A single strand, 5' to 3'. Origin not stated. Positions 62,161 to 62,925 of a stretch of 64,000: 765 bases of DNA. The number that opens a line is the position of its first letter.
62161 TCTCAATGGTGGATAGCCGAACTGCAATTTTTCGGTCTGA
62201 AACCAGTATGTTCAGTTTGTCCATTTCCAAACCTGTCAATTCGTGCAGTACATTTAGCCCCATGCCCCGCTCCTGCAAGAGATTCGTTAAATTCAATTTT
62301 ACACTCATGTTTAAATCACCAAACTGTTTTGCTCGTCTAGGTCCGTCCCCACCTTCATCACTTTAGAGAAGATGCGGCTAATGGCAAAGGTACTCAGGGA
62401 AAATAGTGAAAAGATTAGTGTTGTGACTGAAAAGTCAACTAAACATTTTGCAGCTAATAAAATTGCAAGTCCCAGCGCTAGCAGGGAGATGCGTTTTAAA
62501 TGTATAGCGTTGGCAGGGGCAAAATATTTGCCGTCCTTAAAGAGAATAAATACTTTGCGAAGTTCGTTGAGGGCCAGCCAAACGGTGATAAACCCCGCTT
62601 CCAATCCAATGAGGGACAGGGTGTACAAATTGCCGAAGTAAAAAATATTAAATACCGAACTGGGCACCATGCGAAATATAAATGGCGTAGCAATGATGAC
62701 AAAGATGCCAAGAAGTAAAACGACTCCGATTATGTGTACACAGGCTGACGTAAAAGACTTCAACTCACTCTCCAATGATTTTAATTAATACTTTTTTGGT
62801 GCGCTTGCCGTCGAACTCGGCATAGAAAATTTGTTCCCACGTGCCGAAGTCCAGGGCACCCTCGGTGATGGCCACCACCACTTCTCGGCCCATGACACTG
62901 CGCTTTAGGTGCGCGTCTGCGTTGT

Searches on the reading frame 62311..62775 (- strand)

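Call 28: search_protein_families(library=pfam, proteins=[window:62311-62775:-], max_evalue=0.001)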
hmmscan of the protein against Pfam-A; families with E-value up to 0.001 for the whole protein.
window:62311-62775:- (154 aa): 1 family
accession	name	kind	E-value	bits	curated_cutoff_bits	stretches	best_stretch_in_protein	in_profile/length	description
PF11188.13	DUF2975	-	6.6e-06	26.5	27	1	49-154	15-130/130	Protein of unknown function (DUF2975)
